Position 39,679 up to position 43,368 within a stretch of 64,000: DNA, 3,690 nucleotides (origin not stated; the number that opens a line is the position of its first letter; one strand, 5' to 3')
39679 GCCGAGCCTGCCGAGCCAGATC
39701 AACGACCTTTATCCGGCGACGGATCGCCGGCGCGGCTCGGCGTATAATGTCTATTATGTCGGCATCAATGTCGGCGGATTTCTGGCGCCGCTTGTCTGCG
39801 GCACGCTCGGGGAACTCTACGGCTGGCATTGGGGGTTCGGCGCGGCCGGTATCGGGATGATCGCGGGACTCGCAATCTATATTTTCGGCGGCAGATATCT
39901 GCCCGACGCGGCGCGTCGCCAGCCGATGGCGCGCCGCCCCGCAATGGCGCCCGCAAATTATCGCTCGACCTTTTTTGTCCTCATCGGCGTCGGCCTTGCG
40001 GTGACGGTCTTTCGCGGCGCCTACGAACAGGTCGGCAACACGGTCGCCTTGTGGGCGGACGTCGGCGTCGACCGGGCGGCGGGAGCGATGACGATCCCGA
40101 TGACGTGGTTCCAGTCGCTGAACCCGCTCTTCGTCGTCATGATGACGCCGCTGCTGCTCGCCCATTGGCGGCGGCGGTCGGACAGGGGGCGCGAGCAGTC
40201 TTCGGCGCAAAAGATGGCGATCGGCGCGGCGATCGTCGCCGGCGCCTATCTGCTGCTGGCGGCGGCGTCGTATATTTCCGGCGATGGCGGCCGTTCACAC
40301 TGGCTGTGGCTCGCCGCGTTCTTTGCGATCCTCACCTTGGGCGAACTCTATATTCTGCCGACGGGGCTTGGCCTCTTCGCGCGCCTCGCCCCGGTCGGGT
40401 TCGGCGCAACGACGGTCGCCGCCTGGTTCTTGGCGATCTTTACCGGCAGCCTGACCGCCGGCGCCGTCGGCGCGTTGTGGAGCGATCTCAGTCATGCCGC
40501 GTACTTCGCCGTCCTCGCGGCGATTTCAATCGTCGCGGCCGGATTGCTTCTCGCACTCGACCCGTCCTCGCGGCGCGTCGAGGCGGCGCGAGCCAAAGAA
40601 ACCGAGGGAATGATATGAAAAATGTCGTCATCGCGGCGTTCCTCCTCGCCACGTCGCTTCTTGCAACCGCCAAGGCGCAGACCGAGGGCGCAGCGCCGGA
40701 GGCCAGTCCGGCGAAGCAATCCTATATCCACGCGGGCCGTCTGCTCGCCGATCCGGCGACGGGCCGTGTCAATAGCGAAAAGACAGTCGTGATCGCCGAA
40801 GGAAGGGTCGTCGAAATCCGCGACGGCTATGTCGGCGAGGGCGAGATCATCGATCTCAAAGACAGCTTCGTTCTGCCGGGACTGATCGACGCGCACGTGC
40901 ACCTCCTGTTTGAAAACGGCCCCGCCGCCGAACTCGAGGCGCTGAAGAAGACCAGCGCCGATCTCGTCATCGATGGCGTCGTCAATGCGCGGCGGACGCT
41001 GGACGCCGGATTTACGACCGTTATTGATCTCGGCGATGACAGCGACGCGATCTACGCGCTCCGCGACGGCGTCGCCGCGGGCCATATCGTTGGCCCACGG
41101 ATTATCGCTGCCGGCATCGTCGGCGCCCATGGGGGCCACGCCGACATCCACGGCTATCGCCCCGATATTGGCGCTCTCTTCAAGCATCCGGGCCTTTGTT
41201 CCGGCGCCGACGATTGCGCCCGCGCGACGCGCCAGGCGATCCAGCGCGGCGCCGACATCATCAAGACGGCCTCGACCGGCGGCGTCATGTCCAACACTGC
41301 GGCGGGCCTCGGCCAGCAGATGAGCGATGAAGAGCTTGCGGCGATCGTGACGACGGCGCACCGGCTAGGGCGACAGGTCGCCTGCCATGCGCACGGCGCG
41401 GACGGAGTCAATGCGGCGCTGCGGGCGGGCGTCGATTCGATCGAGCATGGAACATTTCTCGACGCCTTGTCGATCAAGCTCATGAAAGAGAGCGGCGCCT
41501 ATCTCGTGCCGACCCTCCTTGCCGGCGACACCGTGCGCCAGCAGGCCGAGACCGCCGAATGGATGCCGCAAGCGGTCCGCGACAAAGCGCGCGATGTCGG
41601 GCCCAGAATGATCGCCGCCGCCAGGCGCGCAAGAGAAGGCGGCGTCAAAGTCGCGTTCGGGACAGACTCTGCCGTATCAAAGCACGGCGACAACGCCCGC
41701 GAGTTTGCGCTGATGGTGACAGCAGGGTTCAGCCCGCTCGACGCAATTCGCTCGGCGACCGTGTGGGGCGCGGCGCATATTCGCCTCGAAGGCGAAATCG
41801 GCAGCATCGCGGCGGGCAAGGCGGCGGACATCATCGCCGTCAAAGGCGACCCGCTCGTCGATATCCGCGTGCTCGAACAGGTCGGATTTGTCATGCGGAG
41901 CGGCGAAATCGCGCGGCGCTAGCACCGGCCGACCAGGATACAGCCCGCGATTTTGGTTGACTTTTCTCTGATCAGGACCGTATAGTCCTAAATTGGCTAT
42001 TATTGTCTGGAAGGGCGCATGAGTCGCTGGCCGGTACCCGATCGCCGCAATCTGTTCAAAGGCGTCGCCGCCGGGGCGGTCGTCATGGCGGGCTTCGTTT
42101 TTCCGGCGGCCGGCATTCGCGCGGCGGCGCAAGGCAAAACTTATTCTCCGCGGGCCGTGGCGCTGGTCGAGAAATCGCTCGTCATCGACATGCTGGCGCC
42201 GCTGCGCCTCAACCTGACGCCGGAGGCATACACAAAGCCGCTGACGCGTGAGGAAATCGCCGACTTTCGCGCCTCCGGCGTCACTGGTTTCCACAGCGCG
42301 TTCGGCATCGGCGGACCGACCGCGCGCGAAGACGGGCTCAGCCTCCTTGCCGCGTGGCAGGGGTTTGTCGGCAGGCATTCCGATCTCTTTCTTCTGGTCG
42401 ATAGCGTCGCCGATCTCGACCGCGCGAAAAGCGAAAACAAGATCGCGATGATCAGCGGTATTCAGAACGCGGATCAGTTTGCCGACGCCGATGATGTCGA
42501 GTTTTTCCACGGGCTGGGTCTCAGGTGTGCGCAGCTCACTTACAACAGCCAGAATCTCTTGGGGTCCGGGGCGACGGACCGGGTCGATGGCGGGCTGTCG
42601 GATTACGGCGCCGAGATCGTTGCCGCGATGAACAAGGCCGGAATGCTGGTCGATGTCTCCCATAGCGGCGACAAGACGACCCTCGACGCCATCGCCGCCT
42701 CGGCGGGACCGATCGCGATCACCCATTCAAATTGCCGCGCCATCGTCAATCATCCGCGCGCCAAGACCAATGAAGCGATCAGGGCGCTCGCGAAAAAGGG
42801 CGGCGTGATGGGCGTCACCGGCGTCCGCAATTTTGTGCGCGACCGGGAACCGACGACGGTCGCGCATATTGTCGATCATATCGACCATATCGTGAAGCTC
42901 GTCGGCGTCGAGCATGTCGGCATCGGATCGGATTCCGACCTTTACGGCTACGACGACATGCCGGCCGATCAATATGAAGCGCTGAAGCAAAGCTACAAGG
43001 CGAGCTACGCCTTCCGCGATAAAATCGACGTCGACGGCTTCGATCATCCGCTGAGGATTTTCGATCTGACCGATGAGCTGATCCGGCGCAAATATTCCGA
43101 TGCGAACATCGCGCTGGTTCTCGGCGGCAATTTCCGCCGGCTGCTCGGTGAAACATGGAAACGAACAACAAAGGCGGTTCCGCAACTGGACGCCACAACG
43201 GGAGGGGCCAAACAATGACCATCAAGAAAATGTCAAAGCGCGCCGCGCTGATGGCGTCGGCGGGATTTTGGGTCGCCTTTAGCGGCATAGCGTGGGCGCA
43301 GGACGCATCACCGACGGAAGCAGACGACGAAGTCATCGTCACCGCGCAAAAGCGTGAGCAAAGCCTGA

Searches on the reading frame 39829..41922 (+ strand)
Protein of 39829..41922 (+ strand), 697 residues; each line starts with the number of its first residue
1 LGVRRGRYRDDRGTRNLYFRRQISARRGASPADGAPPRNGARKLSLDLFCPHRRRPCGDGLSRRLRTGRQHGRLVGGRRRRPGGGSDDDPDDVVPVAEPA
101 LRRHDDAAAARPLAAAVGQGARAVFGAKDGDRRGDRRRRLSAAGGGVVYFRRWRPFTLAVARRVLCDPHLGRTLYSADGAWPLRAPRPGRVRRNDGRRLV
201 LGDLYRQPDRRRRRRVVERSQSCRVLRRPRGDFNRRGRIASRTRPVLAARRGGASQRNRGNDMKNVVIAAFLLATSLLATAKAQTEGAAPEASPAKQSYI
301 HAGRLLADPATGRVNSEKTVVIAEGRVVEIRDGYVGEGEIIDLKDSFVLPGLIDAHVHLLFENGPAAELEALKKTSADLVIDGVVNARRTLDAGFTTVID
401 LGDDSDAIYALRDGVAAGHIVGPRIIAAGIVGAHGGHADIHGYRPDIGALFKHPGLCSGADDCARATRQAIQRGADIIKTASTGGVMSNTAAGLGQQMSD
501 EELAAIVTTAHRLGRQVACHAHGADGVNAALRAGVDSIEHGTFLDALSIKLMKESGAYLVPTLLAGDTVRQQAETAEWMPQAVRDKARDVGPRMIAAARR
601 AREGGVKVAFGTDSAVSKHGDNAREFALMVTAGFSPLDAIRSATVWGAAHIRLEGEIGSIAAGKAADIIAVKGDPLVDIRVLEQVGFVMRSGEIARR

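Call 12: search_protein_families(library=pfam, proteins=[window:39829-41922:+])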
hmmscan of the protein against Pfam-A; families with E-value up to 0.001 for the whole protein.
window:39829-41922:+ (697 aa): 2 families
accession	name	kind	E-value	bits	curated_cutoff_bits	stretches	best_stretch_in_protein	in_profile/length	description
PF01979.26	Amidohydro_1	-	9.1e-50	170.3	25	1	347-694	1-344/345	Amidohydrolase family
PF07969.17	Amidohydro_3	-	7.6e-16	59.1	29.7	2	464-676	226-449/472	Amidohydrolase family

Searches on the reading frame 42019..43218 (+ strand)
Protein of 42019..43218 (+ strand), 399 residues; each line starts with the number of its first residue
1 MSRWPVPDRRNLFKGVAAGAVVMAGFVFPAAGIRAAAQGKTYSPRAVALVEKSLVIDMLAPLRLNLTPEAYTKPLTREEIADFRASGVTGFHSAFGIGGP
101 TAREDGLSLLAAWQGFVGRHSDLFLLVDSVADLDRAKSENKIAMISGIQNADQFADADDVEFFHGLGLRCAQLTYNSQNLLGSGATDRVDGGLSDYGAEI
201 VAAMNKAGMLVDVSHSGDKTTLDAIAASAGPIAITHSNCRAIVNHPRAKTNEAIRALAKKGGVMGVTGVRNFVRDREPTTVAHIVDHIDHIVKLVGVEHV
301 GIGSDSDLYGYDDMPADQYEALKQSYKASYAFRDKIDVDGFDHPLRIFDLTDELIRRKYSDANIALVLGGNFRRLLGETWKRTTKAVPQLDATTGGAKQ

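Call 13: search_protein_families(library=pfam, proteins=[window:42019-43218:+])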
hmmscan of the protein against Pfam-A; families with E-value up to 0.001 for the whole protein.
window:42019-43218:+ (399 aa): 1 family
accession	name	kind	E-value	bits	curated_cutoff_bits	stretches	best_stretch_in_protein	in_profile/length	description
PF01244.27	Peptidase_M19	-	4e-77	259.9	26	1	49-377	2-318/319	Membrane dipeptidase (Peptidase family M19)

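Call 51: find_related_loci(query=window:42019-43218:+, collection=genome_contigs, flank=10000)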
Query window:42019-43218:+ (399 aa) in genome_contigs; peptide patterns used: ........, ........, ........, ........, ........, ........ (x = any residue, [..] = any of these).
224 stretches matched a pattern; 76 encode a relative of the query (tblastn E <= 1e-3); 76 distinct loci.
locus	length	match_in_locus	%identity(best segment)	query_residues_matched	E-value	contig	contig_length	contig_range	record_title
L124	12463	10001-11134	73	7-381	0e+0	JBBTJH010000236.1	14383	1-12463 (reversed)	MAG: Pseudomonadota bacterium isolate H41-bin163 H41_bin163_000000000236, whole genome shotgun sequence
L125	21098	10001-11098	67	28-389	1e-170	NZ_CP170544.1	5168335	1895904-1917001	Sphingomonas sp. DBB INV C78 chromosome, complete genome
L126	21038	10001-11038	70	36-381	1e-168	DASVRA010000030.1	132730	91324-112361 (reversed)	MAG TPA_asm: Caulobacteraceae bacterium isolate SMAG_U3223 k141_162524, whole genome shotgun sequence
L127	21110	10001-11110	67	9-380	2e-166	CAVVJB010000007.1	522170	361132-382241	MAG: uncultured Gammaproteobacteria bacterium isolate MFD04850.bin.2.335 genome assembly, contig: contig_47252, whole ge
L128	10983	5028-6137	67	9-380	2e-166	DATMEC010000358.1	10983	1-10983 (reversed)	MAG TPA_asm: Steroidobacteraceae bacterium isolate SMAG_U13425 k141_1120851, whole genome shotgun sequence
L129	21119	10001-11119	66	9-380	9e-166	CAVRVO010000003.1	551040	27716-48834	MAG: uncultured Gammaproteobacteria bacterium isolate MFD02242.bin.1.317 genome assembly, contig: contig_15561, whole ge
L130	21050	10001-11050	70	31-380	2e-165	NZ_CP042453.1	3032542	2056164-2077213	Arenimonas daejeonensis strain KACC 14631 chromosome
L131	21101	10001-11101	68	18-380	4e-165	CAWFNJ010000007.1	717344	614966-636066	MAG: uncultured Gammaproteobacteria bacterium isolate MFD06229.bin.2.191 genome assembly, contig: contig_447, whole geno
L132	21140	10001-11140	65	9-396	1e-164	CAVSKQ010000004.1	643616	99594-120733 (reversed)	MAG: uncultured Gammaproteobacteria bacterium isolate MFD09206.bin.2.29 genome assembly, contig: contig_3468, whole geno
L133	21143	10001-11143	64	1-380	1e-164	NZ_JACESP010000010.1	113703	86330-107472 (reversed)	MAG: Sphingosinicella sp. isolate MCMED-G19 Sphingosinicella-MCMED-G19-C10, whole genome shotgun sequence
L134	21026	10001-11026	70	40-381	6e-165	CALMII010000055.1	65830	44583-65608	MAG TPA_asm: uncultured Steroidobacter sp. isolate SRR2107171_bin.15_CONCOCT_v1.1_MAG genome assembly, contig: ERZ794917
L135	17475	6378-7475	66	18-381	1e-164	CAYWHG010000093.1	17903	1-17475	MAG TPA_asm: uncultured Steroidobacter sp. isolate SRP344714_co2_53 genome assembly, contig: NODE_8094_length_17903_cov_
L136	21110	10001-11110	65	9-380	3e-164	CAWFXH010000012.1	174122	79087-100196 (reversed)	MAG: uncultured Gammaproteobacteria bacterium isolate MFD04944.bin.2.216 genome assembly, contig: contig_76720, whole ge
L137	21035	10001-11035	69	36-380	4e-164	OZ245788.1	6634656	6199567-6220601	MAG: Sphingobium sp. isolate a6a472b0-7794-42b4-8f54-b6e6437b1fe4 genome assembly, chromosome: 1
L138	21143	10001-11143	64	1-380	5e-164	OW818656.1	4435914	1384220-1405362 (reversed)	metagenome genome assembly, chromosome: 1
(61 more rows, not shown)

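Call 71: search_protein_families(library=pfam, proteins=[L124:104-727:-, L124:825-1847:-, L124:1860-3137:-, L124:3130-4500:-], max_evalue=0.01)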
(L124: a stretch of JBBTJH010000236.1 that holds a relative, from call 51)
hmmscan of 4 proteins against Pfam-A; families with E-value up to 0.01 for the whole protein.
L124:104-727:- (207 aa): 3 families
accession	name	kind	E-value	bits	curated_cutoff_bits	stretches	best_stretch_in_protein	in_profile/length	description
PF17928.6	TetR_C_22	-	9.6e-12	45.7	26.4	1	89-196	2-109/113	Tetracyclin repressor-like, C-terminal domain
PF17918.6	TetR_C_15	-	0.00016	22.7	26.8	1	90-196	2-108/108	Tetracyclin repressor-like, C-terminal domain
PF00440.29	TetR_N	-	0.00017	21.7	24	1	22-68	1-47/47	Bacterial regulatory proteins, tetR family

L124:825-1847:- (340 aa): 1 family
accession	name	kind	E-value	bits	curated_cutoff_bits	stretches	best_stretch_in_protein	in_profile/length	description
PF01636.29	APH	-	2e-20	74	23.2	1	41-285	10-238/239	Phosphotransferase enzyme family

L124:1860-3137:- (425 aa): 1 family
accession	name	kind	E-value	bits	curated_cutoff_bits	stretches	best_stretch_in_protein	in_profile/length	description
PF00202.27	Aminotran_3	-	2.7e-75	254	30.5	1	27-422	11-403/403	Aminotransferase class-III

L124:3130-4500:- (456 aa): 2 families
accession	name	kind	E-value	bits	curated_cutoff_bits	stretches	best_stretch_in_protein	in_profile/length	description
PF13520.12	AA_permease_2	-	6.6e-25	88.3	27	1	29-417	6-409/427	Amino acid permease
PF00324.27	AA_permease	-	1.3e-18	67.4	24.6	1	41-414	15-421/470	Amino acid permease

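Call 96: search_protein_families(library=ncbifam, proteins=[window:42019-43218:+], max_evalue=0.00001)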
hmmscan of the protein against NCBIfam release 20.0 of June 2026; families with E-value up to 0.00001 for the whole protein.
window:42019-43218:+ (399 aa): 0 families
